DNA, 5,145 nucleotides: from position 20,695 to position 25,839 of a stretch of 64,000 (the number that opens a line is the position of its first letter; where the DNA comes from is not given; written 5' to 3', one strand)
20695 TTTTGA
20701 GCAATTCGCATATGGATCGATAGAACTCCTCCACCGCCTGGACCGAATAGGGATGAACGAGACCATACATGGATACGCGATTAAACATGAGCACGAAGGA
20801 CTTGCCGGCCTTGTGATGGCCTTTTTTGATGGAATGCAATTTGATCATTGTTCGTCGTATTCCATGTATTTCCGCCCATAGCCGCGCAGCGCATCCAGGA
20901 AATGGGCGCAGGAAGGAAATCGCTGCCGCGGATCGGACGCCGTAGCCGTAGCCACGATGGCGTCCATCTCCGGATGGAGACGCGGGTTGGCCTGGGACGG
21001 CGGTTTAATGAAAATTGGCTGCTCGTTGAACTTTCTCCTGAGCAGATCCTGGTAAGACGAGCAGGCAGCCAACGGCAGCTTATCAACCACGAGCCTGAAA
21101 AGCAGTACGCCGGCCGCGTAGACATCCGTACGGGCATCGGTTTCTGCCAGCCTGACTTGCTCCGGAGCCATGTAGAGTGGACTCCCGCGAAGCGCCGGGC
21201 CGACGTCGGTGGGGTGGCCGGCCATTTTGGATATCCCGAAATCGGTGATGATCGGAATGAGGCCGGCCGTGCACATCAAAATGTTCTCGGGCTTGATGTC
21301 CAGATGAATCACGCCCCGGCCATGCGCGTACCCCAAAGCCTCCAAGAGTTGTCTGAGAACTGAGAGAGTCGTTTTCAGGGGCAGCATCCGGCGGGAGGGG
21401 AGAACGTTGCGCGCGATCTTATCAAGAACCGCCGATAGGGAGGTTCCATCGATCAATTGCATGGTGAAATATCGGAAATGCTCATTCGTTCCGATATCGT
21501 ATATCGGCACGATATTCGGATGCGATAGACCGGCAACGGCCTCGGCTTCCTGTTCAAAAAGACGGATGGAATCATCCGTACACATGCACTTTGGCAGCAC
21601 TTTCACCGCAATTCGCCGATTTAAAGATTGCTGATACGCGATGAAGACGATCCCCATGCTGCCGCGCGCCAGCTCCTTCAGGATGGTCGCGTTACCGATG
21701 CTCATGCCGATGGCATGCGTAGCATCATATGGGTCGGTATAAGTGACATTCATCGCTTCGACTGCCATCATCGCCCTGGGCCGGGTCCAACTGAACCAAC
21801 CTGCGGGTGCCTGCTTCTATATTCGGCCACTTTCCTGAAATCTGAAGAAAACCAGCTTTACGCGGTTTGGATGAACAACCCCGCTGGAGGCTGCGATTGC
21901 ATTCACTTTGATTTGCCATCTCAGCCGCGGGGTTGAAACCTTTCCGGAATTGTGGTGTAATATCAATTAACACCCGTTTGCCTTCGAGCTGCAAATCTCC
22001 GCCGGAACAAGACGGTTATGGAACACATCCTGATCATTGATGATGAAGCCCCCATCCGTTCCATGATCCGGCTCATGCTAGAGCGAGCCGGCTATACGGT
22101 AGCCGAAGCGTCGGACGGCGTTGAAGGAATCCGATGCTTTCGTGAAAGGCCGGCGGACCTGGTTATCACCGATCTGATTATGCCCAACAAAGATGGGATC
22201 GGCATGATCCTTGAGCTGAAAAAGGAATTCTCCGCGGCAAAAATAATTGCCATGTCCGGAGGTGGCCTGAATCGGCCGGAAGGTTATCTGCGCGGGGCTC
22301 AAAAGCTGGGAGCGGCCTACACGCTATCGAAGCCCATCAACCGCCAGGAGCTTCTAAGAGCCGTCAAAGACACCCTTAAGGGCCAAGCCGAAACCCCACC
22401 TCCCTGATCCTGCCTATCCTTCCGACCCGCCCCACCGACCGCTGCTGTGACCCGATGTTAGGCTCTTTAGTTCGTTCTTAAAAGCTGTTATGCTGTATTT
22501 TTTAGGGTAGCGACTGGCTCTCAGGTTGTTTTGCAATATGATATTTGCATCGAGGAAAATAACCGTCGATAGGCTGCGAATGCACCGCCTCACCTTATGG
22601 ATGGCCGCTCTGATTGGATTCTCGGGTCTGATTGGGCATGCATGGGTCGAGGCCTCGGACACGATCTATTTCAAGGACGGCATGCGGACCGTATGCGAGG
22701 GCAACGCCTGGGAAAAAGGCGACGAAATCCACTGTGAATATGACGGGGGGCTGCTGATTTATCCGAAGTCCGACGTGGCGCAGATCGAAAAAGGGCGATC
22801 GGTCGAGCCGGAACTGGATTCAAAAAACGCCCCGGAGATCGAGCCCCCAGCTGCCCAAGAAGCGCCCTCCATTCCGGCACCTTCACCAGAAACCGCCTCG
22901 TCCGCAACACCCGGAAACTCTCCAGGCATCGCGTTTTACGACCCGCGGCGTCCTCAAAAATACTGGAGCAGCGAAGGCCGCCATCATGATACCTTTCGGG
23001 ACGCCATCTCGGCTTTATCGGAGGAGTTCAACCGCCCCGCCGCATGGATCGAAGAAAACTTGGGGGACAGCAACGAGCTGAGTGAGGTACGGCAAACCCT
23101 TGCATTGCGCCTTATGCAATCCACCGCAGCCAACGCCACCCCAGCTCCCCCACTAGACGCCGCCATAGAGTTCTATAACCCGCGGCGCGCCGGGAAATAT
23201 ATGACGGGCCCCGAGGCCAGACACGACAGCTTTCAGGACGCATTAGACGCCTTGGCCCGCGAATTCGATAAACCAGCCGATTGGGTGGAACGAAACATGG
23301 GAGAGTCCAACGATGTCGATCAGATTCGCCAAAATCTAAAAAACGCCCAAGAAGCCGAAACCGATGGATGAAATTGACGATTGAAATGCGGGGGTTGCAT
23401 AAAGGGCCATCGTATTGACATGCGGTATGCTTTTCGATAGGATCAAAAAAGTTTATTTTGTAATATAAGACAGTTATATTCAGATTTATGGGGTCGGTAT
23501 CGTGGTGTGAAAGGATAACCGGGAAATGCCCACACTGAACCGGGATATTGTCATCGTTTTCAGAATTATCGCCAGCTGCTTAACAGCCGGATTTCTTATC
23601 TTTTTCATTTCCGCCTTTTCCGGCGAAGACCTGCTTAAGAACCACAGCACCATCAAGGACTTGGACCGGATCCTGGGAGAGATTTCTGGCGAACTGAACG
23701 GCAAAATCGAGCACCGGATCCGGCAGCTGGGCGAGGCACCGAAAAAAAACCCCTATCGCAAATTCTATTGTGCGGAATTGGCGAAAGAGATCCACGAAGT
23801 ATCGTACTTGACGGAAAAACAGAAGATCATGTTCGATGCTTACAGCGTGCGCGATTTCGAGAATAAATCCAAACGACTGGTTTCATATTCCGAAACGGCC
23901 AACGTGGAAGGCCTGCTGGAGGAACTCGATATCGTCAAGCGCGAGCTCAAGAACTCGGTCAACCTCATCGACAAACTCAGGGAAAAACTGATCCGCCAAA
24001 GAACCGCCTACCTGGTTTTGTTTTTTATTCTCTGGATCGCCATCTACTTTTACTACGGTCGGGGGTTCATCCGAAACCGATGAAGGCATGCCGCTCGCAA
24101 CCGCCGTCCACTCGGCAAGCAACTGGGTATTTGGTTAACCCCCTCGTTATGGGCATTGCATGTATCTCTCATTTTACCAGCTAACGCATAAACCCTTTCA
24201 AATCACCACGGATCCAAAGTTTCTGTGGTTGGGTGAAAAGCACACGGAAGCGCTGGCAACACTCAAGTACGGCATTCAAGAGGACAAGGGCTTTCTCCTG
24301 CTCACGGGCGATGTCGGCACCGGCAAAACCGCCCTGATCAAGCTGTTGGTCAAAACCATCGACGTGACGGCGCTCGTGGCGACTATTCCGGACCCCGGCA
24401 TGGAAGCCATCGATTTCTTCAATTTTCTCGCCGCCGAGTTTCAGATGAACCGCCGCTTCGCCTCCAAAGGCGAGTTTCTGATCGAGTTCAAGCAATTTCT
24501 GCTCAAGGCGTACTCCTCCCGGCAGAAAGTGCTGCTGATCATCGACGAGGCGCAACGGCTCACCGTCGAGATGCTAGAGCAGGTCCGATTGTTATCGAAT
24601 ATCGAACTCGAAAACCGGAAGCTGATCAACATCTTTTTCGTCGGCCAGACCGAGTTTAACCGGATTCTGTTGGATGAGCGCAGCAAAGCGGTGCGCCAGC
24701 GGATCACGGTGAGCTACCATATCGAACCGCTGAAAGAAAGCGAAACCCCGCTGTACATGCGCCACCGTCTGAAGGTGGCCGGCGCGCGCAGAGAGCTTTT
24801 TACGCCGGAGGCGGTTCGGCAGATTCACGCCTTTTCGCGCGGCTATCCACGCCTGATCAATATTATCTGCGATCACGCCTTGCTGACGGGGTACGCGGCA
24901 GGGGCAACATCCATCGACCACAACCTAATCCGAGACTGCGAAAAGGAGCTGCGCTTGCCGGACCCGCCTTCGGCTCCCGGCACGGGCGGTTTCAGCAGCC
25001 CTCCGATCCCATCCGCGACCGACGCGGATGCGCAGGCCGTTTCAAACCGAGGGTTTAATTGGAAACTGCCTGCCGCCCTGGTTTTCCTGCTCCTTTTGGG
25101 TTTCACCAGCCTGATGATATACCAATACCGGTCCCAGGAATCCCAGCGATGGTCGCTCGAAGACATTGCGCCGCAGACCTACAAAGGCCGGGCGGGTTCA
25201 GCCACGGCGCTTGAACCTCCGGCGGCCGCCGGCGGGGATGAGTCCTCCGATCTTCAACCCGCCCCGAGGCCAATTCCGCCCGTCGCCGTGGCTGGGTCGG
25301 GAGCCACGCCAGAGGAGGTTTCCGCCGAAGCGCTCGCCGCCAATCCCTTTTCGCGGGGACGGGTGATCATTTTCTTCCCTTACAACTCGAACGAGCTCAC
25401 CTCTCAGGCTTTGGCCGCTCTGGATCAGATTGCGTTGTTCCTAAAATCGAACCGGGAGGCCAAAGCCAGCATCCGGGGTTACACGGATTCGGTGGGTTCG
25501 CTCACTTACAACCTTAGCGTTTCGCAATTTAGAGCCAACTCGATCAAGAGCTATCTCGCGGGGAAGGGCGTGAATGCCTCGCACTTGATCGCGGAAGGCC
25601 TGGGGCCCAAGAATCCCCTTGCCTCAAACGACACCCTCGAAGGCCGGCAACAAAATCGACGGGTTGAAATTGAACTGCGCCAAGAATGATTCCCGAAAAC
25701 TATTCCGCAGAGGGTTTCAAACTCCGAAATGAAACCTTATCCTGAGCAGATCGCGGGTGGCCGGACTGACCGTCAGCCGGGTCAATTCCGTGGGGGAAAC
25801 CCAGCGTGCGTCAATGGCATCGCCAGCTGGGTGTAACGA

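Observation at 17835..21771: Three-gene operon: minimal Ser/Thr kinase, 727-aa GGDEF-like effector, double-FHA protein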

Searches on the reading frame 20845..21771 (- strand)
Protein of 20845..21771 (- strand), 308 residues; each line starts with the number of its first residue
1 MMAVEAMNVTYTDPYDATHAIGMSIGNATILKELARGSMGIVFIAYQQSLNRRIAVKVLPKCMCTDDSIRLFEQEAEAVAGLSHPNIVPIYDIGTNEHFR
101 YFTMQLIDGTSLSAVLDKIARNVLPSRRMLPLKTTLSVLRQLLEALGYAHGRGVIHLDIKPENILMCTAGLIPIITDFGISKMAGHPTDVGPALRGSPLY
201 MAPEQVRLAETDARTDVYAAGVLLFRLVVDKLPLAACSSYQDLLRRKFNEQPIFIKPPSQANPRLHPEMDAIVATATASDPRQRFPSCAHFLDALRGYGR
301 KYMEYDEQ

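Call 6: search_protein_families(library=pfam, proteins=[window:20845-21771:-], max_evalue=0.01)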
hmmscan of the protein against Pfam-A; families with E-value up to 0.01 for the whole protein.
window:20845-21771:- (308 aa): 2 families
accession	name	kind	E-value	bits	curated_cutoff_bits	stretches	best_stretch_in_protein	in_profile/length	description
PF00069.31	Pkinase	-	4.2e-39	135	31.7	1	30-285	3-252/263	Protein kinase domain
PF07714.23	PK_Tyr_Ser-Thr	-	2.7e-24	86.3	23.1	1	30-284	3-248/258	Protein tyrosine and serine/threonine kinase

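Call 8: search_protein_families(library=ncbifam, proteins=[window:20845-21771:-], max_evalue=0.01)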
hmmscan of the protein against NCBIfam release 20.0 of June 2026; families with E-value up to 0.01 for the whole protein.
window:20845-21771:- (308 aa): 14 families
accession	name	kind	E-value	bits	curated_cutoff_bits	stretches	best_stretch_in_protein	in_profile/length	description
NF033483.0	PknB_PASTA_kin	equivalog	9.6e-64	216.4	450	1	30-297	11-267/563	Stk1 family PASTA domain-containing Ser/Thr kinase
NF052427.1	StpK7MSMEG_1200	equivalog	5.2e-45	154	900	1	26-296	7-266/601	serine/threonine protein kinase StpK7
NF047741.1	antiphage_MADS6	equivalog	1.3e-37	129.6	460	2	126-298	292-460/612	methylation-associated defense system protein kinase MAD6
NF009651.0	PRK13184.1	equivalog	1.2e-36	126.1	839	1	29-298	5-290/932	serine/threonine-protein kinase PknD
TIGR03903.1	TOMM_kin_cyc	equivalog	1.2e-25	89.7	705.75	1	52-290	4-239/1267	TOMM system kinase/cyclase fusion protein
NF033442.0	BREX_PglW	equivalog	6.4e-22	77.1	990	2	128-303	307-491/1391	BREX system serine/threonine kinase PglW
NF038150.1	lanthi_synth_IV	equivalog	1.6e-18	66.4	650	1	41-297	204-455/851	class IV lanthionine synthetase LanL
NF053615.1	SerThrKinAfsKStmc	equivalog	4.1e-12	45.6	1300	1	24-223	11-202/809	protein serine/threonine kinase AfsK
NF043056.1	T4SS_LegK1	equivalog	2.3e-11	43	550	1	88-231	142-287/516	Dot/Icm T4SS effector kinase LegK1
NF038151.1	lanthi_synth_III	equivalog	3.5e-10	38.9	575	1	66-230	264-425/833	class III lanthionine synthetase LanKC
NF058632.1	SerThrKinPrkT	equivalog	1.4e-07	30.8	280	1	29-168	24-152/322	serine/threonine protein kinase PrkT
TIGR03724.2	arch_bud32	equivalog_domain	7.9e-06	25.5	125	1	90-191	60-141/193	KEOPS complex kinase/ATPase Bud32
NF041408.1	XopAU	subfamily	0.0003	20.5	450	1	107-230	300-417/498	XopAU family type III secretion system effector serine/threonine kinase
NF007174.0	PRK09605.1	equivalog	0.0097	14.4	447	0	90-187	403-479/535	bifunctional N(6)-L-threonylcarbamoyladenine synthase/serine/threonine protein kinase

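Call 47: search_protein_families(library=padloc, proteins=[window:20845-21771:-], max_evalue=0.01)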
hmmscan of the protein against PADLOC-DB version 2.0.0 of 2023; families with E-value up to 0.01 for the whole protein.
window:20845-21771:- (308 aa): 35 families (the best 25 are shown)
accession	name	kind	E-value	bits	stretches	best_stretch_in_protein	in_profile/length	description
PDLC04042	PD-T4-6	-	7.6e-62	207.6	1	29-299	12-273/292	-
PDLC04053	PD-T4-6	-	3.9e-61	205.2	1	23-297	6-270/311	-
PDLC04061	PD-T4-6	-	7.3e-61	205.2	1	29-299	19-284/510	-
PDLC04060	PD-T4-6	-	9.9e-57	190.9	1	29-295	11-266/486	-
PDLC04054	PD-T4-6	-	1.3e-56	190.5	1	28-296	12-271/347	-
PDLC04041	PD-T4-6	-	3.5e-52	176.1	1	14-297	16-292/443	-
PDLC04138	mad6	-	5e-52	175.7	1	27-295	52-310/659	mads_6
PDLC04043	PD-T4-6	-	7.8e-51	171.5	1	25-296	14-275/452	-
PDLC04039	PD-T4-6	-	2.1e-49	166.8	1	22-295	10-272/458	-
PDLC04052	PD-T4-6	-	2.9e-48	163.3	1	34-291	17-269/496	-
PDLC04057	PD-T4-6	-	1.4e-45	154.1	1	28-296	10-268/443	-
PDLC04047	PD-T4-6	-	1.6e-45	153.6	1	26-296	10-270/327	-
PDLC04040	PD-T4-6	-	2.2e-42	143.5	1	34-292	2-259/547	-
PDLC04048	PD-T4-6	-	1.8e-40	137.4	1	28-293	12-267/354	-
PDLC04050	PD-T4-6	-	2.9e-38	130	1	19-255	56-287/480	-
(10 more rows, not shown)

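Call 64: list_cluster_members(proteins=[P0001, window:20845-21771:-, window:17835-18572:-])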
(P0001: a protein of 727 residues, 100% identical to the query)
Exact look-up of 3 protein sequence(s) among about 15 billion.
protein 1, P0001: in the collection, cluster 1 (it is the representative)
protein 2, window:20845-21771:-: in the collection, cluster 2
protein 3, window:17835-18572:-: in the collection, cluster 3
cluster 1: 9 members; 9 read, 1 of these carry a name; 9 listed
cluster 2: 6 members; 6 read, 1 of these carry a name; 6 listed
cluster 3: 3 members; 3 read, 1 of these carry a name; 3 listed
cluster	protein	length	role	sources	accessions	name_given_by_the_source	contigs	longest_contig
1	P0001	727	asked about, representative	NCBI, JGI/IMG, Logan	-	-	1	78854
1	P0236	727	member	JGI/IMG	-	hypothetical protein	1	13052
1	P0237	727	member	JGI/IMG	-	-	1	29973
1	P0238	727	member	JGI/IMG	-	-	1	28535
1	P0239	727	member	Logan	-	-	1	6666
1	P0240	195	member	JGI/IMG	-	-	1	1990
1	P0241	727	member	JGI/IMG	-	-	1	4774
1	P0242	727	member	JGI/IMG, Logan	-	-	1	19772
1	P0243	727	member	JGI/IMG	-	-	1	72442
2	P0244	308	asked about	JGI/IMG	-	-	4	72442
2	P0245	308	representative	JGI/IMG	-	serine/threonine protein kinase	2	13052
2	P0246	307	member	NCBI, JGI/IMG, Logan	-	-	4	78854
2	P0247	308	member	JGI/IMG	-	-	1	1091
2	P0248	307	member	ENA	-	-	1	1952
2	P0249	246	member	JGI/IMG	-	-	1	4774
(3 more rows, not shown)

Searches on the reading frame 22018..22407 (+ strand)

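Call 6: search_protein_families(library=pfam, proteins=[window:22018-22407:+], max_evalue=0.01)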
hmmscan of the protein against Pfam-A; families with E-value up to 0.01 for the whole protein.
window:22018-22407:+ (129 aa): 1 family
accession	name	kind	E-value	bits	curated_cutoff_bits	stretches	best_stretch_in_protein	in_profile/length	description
PF00072.30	Response_reg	-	3.4e-23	82.4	30.2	1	4-117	1-111/111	Response regulator receiver domain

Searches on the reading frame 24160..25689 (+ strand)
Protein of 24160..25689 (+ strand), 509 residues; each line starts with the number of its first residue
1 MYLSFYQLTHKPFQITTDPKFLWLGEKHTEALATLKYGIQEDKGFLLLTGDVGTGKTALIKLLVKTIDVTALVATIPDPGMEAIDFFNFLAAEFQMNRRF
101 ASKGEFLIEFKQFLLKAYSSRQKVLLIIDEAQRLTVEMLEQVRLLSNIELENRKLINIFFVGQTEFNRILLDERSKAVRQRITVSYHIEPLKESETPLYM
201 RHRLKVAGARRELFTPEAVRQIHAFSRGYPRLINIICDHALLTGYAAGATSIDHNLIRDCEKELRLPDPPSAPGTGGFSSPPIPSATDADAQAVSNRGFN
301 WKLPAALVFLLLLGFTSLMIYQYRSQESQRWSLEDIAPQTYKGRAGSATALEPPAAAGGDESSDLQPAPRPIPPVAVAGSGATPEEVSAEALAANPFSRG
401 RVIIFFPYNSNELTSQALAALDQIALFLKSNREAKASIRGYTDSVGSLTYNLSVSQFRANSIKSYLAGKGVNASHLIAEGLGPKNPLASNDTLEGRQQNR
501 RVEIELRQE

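Call 6: search_protein_families(library=pfam, proteins=[window:24160-25689:+], max_evalue=0.01)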
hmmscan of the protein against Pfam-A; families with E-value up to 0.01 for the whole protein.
window:24160-25689:+ (509 aa): 10 families
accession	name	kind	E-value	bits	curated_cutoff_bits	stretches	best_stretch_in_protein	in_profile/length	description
PF13401.12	AAA_22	-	7.8e-25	88.1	27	1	41-170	3-130/130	AAA domain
PF00691.25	OmpA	-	5.8e-18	65.5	27.2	1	405-500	1-98/98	OmpA family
PF13191.12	AAA_16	-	3e-06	28.2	32.6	1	27-147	7-157/167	AAA ATPase domain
PF25201.1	nSTAND6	-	2.4e-05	24.8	27.7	1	41-135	16-114/148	Novel STAND NTPase 6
PF00004.35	AAA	-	8.4e-05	23.5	21.2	1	46-184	1-125/131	ATPase family associated with various cellular activities (AAA)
PF13245.12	AAA_19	-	0.00021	21.9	25.1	1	44-162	12-124/134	AAA domain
PF02367.23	TsaE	-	0.00035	20.9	26.6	1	28-71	6-49/128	Threonylcarbamoyl adenosine biosynthesis protein TsaE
PF13173.12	AAA_14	-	0.00052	20.5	27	1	45-192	4-124/129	AAA domain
PF09848.15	SLFN-g3_helicase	-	0.0017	18.1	24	1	46-163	4-123/354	Schlafen group 3, DNA/RNA helicase domain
PF00437.27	T2SSE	-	0.0022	17.2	24.9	1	30-79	129-179/370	Type II/IV secretion system protein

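Call 8: search_protein_families(library=ncbifam, proteins=[window:24160-25689:+], max_evalue=0.01)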
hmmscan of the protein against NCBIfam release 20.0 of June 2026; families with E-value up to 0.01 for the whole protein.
window:24160-25689:+ (509 aa): 40 families (the best 25 are shown)
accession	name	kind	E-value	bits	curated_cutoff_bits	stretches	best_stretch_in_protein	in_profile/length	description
TIGR03015.1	pepcterm_ATPase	hypoth_equivalog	6e-77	258.7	324.5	1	1-264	1-266/269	XrtA/PEP-CTERM system-associated ATPase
NF053611.1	YiaD_Gzip_OmpA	equivalog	3.9e-31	108.4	175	1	404-506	104-206/206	YiaD family glycine zipper/OmpA-like lipoprotein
NF053612.1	anchor_PA1041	equivalog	9.5e-27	94.5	250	1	404-506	133-235/236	PA1041 family peptidoglycan-binding anchor lipoprotein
NF053613.1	OMP_toxin_LptF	equivalog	2.3e-24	86.5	400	1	392-506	127-245/256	lipotoxin F family OmpA-related lipoprotein LptF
NF045787.1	OmpABordt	equivalog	2.4e-24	86.1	200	1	403-506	86-189/194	outer membrane protein OmpA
NF007804.1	PRK10510.1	equivalog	1.4e-22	80.1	307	1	406-506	116-216/219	OmpA family lipoprotein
NF053585.1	OMP_LP_YfiB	equivalog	7.2e-21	74.7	128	1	404-504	58-158/163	outer membrane lipoprotein YfiB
TIGR02802.1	Pal_lipo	equivalog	1.4e-18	66.9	125.35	1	404-504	2-102/104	peptidoglycan-associated lipoprotein Pal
TIGR03350.1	type_VI_ompA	equivalog_domain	1.3e-17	64.1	139.8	1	406-505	34-136/137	type VI secretion system protein TssL, long form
NF038224.1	OmpA_like_CmpA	equivalog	2.5e-17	63.2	300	1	405-506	113-214/233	C-OmpA-like family protein CmpA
TIGR03789.1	pdsO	hypoth_equivalog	1.9e-16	60.5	152.2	1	406-505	143-242/243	sortase-associated OmpA-like protein PdsO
NF006541.1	PRK09038.1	equivalog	2.2e-15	57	283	1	404-506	143-248/253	flagellar motor protein MotD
NF033763.1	exchanger_TraB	exception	5.9e-14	51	700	1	413-505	403-496/522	outer membrane exchange protein TraB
NF008071.1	PRK10808.1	equivalog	7.5e-14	51.9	277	1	404-499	233-330/358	porin OmpA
NF045788.1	Omp38Acinit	equivalog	9.2e-14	51.3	500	1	402-502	241-342/354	outer membrane protein Omp38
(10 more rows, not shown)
